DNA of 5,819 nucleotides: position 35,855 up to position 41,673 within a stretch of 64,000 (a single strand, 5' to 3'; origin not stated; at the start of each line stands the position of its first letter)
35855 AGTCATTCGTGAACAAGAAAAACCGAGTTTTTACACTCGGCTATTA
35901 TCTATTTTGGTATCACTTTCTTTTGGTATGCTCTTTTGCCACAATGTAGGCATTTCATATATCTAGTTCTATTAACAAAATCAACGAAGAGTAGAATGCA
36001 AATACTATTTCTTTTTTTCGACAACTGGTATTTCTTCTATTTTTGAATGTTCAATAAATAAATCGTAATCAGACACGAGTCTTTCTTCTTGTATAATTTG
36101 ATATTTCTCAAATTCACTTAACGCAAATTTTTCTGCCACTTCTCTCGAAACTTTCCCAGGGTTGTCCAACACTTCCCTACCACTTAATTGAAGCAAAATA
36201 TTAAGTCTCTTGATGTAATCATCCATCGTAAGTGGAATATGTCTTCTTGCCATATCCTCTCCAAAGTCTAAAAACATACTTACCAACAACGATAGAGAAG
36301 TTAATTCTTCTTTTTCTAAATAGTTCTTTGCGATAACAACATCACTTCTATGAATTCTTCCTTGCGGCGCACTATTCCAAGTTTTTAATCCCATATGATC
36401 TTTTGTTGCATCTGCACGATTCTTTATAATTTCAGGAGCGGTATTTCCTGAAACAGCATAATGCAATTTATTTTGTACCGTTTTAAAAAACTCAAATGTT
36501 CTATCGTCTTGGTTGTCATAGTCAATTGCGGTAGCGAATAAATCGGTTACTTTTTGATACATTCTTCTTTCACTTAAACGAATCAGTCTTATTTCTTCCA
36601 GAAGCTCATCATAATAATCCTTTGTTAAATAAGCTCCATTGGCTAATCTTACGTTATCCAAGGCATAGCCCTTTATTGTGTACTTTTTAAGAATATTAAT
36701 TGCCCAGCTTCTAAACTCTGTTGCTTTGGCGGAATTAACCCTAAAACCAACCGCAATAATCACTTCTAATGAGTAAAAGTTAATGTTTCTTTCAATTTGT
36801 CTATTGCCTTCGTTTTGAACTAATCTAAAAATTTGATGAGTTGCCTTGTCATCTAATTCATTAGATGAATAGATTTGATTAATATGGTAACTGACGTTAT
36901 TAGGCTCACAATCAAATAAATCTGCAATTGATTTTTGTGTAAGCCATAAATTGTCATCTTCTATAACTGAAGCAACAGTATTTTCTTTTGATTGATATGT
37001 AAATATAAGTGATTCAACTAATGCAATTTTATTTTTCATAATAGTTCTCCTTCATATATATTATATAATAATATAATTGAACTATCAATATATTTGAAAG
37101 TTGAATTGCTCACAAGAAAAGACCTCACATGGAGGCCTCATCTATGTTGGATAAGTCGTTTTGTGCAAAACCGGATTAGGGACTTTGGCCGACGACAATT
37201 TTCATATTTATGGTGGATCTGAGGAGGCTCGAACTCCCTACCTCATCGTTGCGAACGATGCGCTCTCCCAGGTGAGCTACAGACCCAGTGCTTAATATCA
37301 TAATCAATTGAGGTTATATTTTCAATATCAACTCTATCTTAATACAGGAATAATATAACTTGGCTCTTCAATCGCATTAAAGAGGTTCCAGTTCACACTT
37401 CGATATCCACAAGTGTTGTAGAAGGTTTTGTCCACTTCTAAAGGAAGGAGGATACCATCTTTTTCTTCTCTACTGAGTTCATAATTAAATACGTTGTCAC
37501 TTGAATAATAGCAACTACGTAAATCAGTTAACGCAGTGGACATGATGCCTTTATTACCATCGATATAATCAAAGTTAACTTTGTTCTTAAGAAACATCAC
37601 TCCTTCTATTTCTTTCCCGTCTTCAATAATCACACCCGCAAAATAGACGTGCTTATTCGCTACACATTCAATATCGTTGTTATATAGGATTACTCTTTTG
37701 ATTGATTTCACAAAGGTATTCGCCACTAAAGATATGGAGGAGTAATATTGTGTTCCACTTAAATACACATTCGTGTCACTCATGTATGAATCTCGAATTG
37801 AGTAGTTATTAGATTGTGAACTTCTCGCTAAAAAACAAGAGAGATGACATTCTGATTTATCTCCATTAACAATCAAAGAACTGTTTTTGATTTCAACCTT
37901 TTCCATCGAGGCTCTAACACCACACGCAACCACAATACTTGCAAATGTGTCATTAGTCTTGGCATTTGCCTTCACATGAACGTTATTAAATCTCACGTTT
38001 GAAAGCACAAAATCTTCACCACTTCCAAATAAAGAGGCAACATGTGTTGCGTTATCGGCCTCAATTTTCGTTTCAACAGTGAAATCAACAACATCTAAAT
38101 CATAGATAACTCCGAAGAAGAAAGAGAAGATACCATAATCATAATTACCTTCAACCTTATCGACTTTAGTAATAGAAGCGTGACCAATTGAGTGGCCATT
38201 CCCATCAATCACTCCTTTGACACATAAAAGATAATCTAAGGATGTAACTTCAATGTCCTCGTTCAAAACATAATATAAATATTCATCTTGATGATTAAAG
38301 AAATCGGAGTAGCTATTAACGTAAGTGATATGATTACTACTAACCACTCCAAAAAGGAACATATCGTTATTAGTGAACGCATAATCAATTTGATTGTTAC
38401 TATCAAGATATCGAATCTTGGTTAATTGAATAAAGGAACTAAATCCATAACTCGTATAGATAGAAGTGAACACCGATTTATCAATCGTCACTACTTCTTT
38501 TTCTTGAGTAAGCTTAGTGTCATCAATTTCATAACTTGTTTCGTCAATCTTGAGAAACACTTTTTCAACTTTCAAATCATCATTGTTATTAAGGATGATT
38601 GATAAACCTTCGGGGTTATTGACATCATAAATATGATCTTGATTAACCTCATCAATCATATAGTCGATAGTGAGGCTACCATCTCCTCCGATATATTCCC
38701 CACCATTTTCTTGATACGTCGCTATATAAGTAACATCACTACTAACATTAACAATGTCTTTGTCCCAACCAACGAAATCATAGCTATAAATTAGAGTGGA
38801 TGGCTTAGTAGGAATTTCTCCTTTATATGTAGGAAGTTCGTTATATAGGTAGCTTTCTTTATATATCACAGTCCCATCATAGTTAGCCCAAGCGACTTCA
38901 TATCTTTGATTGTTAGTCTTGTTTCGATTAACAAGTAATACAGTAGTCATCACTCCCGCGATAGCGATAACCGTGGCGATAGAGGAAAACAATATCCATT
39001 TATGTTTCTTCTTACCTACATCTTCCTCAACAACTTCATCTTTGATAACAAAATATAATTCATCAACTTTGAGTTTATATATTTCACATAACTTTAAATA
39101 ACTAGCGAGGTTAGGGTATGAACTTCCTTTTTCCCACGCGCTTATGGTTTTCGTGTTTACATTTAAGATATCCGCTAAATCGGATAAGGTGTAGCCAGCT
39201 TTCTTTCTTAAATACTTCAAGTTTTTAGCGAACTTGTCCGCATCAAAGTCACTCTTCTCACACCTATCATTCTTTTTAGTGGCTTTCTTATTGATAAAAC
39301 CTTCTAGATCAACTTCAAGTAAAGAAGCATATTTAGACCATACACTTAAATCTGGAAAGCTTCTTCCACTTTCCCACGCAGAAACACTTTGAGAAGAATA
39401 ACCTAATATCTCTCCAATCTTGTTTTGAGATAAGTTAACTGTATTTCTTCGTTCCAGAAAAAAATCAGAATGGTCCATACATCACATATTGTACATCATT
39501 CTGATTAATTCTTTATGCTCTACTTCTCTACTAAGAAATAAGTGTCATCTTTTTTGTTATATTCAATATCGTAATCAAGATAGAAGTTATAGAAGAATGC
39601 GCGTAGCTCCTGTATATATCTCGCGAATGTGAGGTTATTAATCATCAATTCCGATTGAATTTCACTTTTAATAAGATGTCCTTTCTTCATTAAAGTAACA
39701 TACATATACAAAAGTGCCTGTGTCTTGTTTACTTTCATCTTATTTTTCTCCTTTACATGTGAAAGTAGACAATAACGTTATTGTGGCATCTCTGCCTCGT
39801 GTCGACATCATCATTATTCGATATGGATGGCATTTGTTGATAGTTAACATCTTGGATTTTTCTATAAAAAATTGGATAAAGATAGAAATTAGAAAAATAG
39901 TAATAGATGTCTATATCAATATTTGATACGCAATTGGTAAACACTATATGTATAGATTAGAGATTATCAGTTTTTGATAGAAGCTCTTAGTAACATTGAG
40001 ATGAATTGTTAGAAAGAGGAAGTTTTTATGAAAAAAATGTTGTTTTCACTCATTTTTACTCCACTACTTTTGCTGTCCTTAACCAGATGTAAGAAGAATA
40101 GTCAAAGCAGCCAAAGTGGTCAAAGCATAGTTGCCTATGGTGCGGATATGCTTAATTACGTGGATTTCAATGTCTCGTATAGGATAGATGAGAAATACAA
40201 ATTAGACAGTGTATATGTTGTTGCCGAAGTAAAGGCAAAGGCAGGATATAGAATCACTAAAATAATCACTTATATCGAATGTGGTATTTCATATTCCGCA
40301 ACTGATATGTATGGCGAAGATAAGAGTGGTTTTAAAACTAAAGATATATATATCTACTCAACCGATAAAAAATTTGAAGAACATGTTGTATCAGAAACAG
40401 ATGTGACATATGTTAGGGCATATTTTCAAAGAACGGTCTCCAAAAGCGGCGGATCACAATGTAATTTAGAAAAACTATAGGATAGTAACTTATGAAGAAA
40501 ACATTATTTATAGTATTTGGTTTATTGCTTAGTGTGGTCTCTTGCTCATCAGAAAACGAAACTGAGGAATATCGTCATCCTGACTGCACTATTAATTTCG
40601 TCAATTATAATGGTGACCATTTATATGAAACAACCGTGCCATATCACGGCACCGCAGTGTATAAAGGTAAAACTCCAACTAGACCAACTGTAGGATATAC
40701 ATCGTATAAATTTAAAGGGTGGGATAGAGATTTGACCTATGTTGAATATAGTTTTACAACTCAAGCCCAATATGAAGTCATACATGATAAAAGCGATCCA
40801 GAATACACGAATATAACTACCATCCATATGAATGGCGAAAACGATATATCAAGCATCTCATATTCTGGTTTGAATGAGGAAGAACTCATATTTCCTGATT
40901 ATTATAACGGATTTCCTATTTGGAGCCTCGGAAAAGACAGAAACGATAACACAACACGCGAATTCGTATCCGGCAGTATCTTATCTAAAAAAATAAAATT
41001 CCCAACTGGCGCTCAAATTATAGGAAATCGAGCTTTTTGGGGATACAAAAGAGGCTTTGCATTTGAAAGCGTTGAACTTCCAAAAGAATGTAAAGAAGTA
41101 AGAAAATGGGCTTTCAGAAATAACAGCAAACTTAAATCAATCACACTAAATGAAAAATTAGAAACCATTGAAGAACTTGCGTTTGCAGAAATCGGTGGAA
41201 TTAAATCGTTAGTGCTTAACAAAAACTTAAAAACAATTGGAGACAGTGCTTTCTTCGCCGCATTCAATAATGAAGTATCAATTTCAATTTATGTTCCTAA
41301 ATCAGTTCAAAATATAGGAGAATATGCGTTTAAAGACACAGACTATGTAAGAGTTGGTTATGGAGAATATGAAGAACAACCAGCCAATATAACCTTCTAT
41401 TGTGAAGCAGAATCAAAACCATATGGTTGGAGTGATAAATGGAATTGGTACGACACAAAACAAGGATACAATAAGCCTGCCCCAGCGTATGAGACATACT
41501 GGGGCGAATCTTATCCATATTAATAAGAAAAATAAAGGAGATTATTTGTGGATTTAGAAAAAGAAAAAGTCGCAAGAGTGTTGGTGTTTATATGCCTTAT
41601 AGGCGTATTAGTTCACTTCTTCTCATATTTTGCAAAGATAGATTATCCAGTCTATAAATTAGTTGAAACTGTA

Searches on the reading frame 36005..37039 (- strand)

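Call 10: search_protein_families(library=pfam, proteins=[window:36005-37039:-], max_evalue=0.001)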
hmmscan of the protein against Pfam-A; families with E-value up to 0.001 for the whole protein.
window:36005-37039:- (344 aa): 1 family
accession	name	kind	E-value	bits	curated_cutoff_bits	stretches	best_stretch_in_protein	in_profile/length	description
PF13310.11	Virulence_RhuM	-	2.2e-99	332.3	33.7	1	67-318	2-248/252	Virulence protein RhuM family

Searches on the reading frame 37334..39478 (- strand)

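Call 10: search_protein_families(library=pfam, proteins=[window:37334-39478:-], max_evalue=0.001)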
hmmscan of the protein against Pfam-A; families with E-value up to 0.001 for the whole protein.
window:37334-39478:- (714 aa): 4 families
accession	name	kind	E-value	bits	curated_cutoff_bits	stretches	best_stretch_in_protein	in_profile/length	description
PF01381.28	HTH_3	-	1.1e-20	73.9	23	2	87-141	1-55/55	Helix-turn-helix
PF13560.12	HTH_31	-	1.4e-13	51.4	27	2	85-140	4-60/64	Helix-turn-helix domain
PF12844.13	HTH_19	-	1.8e-13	50.6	30.2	1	85-141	2-58/64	Helix-turn-helix domain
PF13443.12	HTH_26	-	2e-05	25.2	22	1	86-145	1-61/63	Cro/C1-type HTH DNA-binding domain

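Call 18: search_protein_families(library=ncbifam, proteins=[window:37334-39478:-], max_evalue=0.01)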
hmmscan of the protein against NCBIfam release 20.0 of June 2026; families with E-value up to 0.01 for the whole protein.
window:37334-39478:- (714 aa): 14 families
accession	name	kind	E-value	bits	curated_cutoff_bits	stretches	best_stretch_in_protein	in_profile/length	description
NF041951.1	phage_RstR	subfamily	4.5e-18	65.5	80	2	82-150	2-70/108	RstR family transcriptional repressor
NF007257.0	PRK09706.1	subfamily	3.2e-11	43.2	101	2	7-43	10-46/135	transcriptional repressor DicA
NF052239.1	antitox_spr1629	equivalog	5e-11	42.3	335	1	85-154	5-72/377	spr1629 family repressor/antitoxin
NF047542.1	telomere_Tap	equivalog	3.8e-10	39.1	600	2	88-132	23-70/695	telomere-associated protein Tap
TIGR03830.1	CxxCG_CxxCG_HTH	subfamily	1e-09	38.2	61.8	1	76-125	59-108/127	type II TA system antitoxin MqsA family protein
NF003162.0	PRK04140.1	equivalog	7.8e-09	35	263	1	85-146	129-190/317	transcriptional regulator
TIGR03070.1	couple_hipB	subfamily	1.1e-08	34.9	71.65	1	82-133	2-53/58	type II toxin-antitoxin system Y4mF family antitoxin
NF040522.1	VC1465_fam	subfamily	6e-07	29.5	70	1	89-127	3-41/111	VC1465 family Xer recombination activation factor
NF007408.0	PRK09943.1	equivalog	1.1e-05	25.1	211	0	84-154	9-78/185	HTH-type transcriptional regulator PuuR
TIGR00270.2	TIGR00270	equivalog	2.6e-05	24.1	110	0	69-138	61-131/159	multiprotein bridging factor aMBF1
NF047948.1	male_kill_WMK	equivalog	0.00038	20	300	1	82-163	5-85/300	WO male-killing family protein Wmk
NF007481.0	PRK10072.1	equivalog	0.0007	20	110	0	84-131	35-81/96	HTH-type transcriptional regulator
NF007271.0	PRK09726.1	equivalog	0.002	18.1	79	1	81-136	11-66/88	type II toxin-antitoxin system antitoxin HipB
NF041265.1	NadS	equivalog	0.0037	17.6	60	0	11-42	39-70/94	NadS family protein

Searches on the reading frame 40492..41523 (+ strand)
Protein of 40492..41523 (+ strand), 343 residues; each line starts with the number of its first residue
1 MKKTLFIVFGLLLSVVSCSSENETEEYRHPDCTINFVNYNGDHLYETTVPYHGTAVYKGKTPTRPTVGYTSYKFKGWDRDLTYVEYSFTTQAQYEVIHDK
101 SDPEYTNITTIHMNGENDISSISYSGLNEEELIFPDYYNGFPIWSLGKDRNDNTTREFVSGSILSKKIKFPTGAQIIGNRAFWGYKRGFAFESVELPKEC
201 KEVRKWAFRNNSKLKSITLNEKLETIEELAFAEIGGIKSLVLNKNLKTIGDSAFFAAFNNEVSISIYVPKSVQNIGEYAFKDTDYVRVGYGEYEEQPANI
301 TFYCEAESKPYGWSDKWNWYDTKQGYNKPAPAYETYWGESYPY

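Call 10: search_protein_families(library=pfam, proteins=[window:40492-41523:+], max_evalue=0.001)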
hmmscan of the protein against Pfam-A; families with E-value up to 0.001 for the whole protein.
window:40492-41523:+ (343 aa): 1 family
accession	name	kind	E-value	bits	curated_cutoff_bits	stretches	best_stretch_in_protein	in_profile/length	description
PF13306.12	LRR_5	-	1.6e-20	73.8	27.7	1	166-283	14-123/127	BspA type Leucine rich repeat region (6 copies)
